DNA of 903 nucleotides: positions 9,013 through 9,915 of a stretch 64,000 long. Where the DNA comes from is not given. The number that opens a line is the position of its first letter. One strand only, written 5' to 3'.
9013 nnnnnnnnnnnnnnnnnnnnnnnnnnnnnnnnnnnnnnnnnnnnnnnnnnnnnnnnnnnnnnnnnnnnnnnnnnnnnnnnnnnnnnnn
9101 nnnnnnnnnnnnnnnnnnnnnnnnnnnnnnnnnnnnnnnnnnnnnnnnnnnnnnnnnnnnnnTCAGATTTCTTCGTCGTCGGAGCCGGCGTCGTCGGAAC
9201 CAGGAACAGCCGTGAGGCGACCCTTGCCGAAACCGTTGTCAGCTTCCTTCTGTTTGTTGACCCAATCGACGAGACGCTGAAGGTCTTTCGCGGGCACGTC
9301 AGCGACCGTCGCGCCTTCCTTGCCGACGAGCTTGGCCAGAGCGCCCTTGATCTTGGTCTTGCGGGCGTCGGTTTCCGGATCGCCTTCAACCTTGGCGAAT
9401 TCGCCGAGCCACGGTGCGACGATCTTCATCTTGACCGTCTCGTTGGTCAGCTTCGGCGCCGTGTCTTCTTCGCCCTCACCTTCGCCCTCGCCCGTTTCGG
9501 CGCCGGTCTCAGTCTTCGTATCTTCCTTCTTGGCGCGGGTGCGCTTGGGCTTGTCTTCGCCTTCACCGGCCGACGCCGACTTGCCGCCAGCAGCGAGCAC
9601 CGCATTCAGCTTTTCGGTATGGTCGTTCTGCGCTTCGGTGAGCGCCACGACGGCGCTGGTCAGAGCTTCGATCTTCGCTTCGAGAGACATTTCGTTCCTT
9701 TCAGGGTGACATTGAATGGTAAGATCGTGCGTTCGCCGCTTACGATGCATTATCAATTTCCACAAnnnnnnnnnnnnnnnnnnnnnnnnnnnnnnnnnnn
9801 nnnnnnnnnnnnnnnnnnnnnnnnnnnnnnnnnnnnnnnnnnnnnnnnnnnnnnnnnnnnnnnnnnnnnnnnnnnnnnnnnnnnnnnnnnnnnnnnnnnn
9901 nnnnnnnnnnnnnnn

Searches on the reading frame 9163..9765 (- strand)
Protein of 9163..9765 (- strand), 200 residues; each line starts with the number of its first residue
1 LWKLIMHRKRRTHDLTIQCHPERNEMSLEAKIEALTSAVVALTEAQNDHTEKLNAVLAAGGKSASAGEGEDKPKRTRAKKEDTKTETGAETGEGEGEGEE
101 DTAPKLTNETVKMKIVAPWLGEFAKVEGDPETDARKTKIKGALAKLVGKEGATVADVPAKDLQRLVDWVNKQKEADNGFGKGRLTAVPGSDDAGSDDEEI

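Call 15: search_protein_families(library=pfam, proteins=[window:9163-9765:-], max_evalue=0.001)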
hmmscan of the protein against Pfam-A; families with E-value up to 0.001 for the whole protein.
window:9163-9765:- (200 aa): 0 families

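Call 37: search_protein_families(library=pfam, proteins=[window:9163-9765:-], max_evalue=0.1)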
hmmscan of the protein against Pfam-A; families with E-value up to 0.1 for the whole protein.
window:9163-9765:- (200 aa): 1 family
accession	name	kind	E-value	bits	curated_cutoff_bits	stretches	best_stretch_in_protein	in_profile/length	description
PF00432.27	Prenyltrans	-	0.019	14.8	26.5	1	121-182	116-170/304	Prenyltransferase alpha-alpha toroid domain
